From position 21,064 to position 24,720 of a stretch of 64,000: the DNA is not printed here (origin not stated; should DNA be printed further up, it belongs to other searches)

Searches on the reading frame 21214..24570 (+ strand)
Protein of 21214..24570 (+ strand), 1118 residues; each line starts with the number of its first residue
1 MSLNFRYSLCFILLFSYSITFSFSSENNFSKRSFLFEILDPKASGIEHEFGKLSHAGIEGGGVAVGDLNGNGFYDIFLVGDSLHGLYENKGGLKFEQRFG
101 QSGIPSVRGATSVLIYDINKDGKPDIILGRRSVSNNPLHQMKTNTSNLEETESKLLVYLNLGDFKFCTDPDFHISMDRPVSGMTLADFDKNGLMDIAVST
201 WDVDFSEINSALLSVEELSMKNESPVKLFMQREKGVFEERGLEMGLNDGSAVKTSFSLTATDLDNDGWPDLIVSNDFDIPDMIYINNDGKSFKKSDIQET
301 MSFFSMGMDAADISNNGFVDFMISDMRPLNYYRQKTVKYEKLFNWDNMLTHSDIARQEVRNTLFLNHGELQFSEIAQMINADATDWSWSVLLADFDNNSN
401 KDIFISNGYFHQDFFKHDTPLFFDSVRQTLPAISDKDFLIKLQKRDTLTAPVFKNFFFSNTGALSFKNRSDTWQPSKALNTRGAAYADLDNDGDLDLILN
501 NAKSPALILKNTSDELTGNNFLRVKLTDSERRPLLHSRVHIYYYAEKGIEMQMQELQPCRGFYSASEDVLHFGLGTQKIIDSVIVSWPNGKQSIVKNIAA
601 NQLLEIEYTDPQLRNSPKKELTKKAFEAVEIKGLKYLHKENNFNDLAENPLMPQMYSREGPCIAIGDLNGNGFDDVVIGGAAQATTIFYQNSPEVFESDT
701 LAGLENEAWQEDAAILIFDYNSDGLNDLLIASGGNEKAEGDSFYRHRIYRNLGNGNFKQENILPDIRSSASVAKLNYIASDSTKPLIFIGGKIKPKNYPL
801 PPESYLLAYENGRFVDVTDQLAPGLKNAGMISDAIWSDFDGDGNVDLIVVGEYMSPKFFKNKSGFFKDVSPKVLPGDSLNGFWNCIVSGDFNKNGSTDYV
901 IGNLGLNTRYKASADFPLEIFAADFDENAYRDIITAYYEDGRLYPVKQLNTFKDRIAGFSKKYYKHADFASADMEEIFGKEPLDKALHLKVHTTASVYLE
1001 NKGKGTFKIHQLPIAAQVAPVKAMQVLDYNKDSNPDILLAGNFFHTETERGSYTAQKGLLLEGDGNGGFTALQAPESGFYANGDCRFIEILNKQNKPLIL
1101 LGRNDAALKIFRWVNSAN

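Call 8: search_protein_families(library=pfam, proteins=[window:21214-24570:+])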
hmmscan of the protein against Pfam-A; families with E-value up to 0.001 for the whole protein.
window:21214-24570:+ (1118 aa): 3 families
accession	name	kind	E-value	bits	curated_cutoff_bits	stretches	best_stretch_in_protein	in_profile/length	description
PF13517.12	FG-GAP_3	-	6.1e-58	193.7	26.9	9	838-900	1-60/61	FG-GAP-like repeat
PF01839.29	FG-GAP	-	3.4e-27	94.3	22.1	1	257-278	4-25/37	FG-GAP repeat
PF07593.17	UnbV_ASPIC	-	6.4e-19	68.1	23.4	1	538-604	5-67/68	ASPIC and UnbV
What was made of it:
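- On IscB/TnpB guide-RNA scaffold (HEARO / omega RNA): The flanking genes encode an FG-GAP/ASPIC protein and a T9SS esterase (call 8).
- The two flanking genes encode an FG-GAP/ASPIC protein and a T9SS esterase, not a transposase, TnpB, IscB or reverse transcriptase (call 8).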

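Call 14: find_encoding_contigs(protein=window:21214-24570:+, flank=3000, max_places=10)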
Protein window:21214-24570:+ (1118 aa): 1 contig read that carries it; 1 place shown.
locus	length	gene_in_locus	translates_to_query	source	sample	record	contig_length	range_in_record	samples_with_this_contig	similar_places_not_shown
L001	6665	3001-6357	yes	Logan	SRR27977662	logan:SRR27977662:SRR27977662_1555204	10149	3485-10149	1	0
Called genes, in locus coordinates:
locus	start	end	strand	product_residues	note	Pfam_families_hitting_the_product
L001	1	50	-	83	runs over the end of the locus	-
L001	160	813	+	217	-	PF00005:ABC_tran, PF02463:SMC_N (weak)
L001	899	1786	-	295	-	PF01758:SBF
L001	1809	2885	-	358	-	PF02668:TauD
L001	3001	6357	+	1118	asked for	PF01839:FG-GAP (faint), PF13517:FG-GAP_3, PF07593:UnbV_ASPIC, PF13517:FG-GAP_3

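Call 23: find_homologous_proteins(query=window:21214-24570:+, max_evalue=1e-100)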
Query window:21214-24570:+ (1118 aa): 7245 proteins with E <= 1e-100 among 8000 candidates; the best 120 are listed.
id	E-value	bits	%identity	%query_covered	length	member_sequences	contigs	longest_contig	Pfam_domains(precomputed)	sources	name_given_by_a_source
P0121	0.0e+0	2564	100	100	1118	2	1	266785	PF01839.30,PF13517.13,PF07593.19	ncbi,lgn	ncbi:MAG: VCBS repeat-containing protein [Chitinophagales bacterium]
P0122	0.0e+0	1588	62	99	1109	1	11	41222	PF01839.30,PF13517.13,PF07593.19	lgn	-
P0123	0.0e+0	1459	60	96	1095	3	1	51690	PF01839.30,PF13517.13,PF07593.19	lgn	-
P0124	0.0e+0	1195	51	98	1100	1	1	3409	PF01839.30,PF13517.13,PF07593.19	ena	-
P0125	0.0e+0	1172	51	99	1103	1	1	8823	PF01839.30,PF13517.13,PF07593.19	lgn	-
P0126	0.0e+0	1135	49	99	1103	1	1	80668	PF01839.30,PF13517.13,PF07593.19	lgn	-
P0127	0.0e+0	1082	46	99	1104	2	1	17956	PF01839.30,PF13517.13,PF07593.19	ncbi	-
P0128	0.0e+0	1060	46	99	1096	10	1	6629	PF01839.30,PF13517.13,PF07593.19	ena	-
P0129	1.2e-264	899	42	97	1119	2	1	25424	PF01839.30,PF13517.13,PF07593.19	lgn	-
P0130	5.8e-252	857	49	74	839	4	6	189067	PF01839.30,PF13517.13,PF07593.19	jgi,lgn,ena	-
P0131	4.5e-246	838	41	97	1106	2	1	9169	PF01839.30,PF13517.13,PF07593.19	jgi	-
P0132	9.7e-239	813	40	96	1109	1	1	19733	PF01839.30,PF13517.13,PF07593.19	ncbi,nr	ncbi:MAG: hypothetical protein JWO06_2448 [Bacteroidota bacterium]|nr:hypothetical protein [Bacteroi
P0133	2.0e-235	802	48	72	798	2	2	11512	PF01839.30,PF13517.13,PF07593.19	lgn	-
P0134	2.6e-225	769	55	58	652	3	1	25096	PF01839.30,PF13517.13,PF07593.19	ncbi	ncbi:MAG: FG-GAP-like repeat-containing protein [Chitinophagales bacterium]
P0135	7.5e-224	764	39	96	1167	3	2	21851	PF01839.30,PF13517.13,PF07593.19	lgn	-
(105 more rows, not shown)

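Call 24: find_encoding_contigs(protein=P0122, flank=5000, max_places=10)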
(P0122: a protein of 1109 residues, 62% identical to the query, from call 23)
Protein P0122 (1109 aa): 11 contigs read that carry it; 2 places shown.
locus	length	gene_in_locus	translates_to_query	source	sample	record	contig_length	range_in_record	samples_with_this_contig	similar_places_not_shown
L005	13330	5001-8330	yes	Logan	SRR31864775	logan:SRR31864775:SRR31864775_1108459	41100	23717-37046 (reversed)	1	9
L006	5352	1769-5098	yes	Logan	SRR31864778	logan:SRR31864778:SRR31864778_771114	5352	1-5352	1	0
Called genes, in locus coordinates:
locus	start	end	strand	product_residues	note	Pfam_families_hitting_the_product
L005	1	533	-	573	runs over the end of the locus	PF00664:ABC_membrane, PF00005:ABC_tran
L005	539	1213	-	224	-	PF00440:TetR_N (weak)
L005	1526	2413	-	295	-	PF01758:SBF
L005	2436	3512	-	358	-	PF02668:TauD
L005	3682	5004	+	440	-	PF01569:PAP2 (weak), PF22778:VCPO_2nd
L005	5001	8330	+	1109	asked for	PF01839:FG-GAP (faint), PF13517:FG-GAP_3 (weak), PF07593:UnbV_ASPIC, PF13517:FG-GAP_3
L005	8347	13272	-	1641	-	PF05735:TSP_C, PF00801:PKD, PF18911:PKD_4, PF13573:SprB, PF09912:DUF2141 (faint), PF13573:SprB (weak), PF13573:SprB, PF13585:CHU_C, +1 more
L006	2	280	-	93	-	?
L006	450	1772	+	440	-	PF01569:PAP2 (weak), PF22778:VCPO_2nd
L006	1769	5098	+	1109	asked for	PF01839:FG-GAP (faint), PF13517:FG-GAP_3 (weak), PF07593:UnbV_ASPIC, PF13517:FG-GAP_3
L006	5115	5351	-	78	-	?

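Call 25: find_encoding_contigs(protein=P0123, flank=5000, max_places=4)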
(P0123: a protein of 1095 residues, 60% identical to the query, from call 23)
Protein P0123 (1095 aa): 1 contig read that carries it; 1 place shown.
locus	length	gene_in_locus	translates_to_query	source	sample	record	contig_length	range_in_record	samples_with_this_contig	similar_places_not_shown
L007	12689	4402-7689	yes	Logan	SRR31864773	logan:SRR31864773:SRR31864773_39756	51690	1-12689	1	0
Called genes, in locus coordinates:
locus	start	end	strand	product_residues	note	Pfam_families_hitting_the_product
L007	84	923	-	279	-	PF00753:Lactamase_B, PF23023:Anti-Pycsar_Apyc1 (weak)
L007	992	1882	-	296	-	PF13593:SBF_like, PF01758:SBF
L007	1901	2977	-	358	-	PF02668:TauD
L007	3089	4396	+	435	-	PF01569:PAP2, PF22778:VCPO_2nd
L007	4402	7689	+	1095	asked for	PF01839:FG-GAP (faint), PF13517:FG-GAP_3, PF07593:UnbV_ASPIC, PF13517:FG-GAP_3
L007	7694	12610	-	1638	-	PF05735:TSP_C, PF00801:PKD, PF18911:PKD_4, PF13573:SprB, PF23585:DUF7137 (faint), PF13573:SprB, PF13585:CHU_C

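Call 62: find_encoding_contigs(protein=P0126, flank=4000, max_places=3)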
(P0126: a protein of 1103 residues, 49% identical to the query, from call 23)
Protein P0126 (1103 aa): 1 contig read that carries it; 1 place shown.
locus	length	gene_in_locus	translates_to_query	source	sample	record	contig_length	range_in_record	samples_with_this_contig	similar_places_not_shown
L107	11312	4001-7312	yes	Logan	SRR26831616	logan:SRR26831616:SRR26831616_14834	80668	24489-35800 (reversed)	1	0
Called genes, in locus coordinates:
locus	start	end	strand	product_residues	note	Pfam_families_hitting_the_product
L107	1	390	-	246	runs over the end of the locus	PF00106:adh_short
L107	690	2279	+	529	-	PF13231:PMT_2 (weak)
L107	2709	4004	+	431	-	PF01569:PAP2 (weak), PF22778:VCPO_2nd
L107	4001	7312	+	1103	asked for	PF01839:FG-GAP (faint), PF13517:FG-GAP_3, PF07593:UnbV_ASPIC, PF13517:FG-GAP_3 (weak)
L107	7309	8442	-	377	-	PF02540:NAD_synthase (weak)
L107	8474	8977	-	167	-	PF13420:Acetyltransf_4 (weak)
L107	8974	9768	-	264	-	PF00535:Glycos_transf_2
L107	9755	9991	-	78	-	-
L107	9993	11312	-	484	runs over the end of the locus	PF00501:AMP-binding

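Call 63: find_encoding_contigs(protein=P0125, flank=4000, max_places=3)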
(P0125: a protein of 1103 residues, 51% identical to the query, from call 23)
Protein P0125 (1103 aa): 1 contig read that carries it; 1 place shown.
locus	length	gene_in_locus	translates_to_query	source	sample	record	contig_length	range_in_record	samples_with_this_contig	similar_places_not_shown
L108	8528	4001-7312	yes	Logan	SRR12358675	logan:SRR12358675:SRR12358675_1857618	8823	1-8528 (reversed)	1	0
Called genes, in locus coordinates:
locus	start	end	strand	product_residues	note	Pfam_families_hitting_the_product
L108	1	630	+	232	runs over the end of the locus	PF00535:Glycos_transf_2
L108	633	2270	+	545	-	PF02543:Carbam_trans_N, PF16861:Carbam_trans_C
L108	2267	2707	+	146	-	PF05523:FdtA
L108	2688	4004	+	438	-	PF01569:PAP2, PF22778:VCPO_2nd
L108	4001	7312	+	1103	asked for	PF01839:FG-GAP (faint), PF13517:FG-GAP_3, PF07593:UnbV_ASPIC, PF13517:FG-GAP_3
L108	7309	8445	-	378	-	-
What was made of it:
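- None has such a tail (calls 24, 25, 62, 63).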
